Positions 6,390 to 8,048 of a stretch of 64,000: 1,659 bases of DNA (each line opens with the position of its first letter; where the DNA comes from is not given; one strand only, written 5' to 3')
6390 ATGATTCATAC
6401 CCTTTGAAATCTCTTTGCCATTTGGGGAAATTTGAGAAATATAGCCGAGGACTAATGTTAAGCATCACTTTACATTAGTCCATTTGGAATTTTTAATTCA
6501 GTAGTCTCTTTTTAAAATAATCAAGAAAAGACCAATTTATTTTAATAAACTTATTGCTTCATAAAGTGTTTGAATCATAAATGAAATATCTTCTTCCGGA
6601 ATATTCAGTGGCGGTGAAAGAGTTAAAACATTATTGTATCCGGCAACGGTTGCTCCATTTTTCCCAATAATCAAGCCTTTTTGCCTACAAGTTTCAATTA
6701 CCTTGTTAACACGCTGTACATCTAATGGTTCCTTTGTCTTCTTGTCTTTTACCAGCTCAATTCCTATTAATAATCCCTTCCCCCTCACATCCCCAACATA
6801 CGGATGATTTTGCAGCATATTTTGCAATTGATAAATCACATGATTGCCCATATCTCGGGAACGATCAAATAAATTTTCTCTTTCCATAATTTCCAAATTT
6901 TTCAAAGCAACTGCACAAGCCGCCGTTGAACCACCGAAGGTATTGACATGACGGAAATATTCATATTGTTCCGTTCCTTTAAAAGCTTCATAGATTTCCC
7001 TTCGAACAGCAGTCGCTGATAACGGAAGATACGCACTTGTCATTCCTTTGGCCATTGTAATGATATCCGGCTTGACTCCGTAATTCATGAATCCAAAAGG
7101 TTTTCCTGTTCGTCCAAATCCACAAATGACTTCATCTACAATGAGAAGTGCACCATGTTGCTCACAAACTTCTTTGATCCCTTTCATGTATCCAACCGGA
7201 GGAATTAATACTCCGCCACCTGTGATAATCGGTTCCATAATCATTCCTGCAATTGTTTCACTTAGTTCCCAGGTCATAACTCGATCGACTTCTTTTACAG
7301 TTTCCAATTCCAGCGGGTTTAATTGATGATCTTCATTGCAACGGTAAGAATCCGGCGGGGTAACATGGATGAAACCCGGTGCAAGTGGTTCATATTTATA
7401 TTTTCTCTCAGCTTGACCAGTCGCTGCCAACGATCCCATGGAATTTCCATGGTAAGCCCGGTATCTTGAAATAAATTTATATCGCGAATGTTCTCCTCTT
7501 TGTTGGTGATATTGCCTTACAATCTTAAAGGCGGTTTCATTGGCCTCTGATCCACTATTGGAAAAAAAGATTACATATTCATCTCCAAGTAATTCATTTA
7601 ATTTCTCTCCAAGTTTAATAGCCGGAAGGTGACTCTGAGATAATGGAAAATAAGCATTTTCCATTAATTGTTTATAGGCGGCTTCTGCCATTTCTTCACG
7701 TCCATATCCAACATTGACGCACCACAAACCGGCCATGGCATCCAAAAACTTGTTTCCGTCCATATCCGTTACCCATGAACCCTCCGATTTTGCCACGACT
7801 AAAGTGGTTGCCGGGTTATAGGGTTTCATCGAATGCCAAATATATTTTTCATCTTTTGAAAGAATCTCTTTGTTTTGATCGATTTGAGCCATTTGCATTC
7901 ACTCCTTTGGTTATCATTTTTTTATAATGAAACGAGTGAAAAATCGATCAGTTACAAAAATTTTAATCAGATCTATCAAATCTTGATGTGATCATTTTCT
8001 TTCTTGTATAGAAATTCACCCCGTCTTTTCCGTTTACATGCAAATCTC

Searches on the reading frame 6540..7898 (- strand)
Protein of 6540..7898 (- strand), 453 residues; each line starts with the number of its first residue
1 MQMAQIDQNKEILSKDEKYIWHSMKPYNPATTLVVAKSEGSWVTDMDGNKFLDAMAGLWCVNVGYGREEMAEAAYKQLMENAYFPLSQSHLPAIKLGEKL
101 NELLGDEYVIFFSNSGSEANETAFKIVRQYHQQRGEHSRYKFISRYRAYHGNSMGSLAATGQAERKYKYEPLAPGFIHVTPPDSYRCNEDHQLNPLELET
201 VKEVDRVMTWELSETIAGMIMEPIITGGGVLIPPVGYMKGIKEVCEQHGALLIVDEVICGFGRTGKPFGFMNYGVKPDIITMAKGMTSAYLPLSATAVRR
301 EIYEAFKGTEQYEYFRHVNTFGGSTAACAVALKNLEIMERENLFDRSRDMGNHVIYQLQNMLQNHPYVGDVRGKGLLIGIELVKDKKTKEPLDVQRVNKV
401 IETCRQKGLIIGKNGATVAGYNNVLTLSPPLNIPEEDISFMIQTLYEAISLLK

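Call 66: search_protein_families(library=padloc, proteins=[window:6540-7898:-], max_evalue=0.000001)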
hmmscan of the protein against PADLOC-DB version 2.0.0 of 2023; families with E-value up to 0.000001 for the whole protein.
window:6540-7898:- (453 aa): 0 families

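Call 67: search_protein_families(library=pfam, proteins=[window:6540-7898:-], max_evalue=0.000001)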
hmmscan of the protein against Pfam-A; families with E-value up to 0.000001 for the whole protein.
window:6540-7898:- (453 aa): 1 family
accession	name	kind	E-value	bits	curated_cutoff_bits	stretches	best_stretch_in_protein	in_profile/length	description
PF00202.27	Aminotran_3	-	3.2e-101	339.4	30.5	1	30-449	8-403/403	Aminotransferase class-III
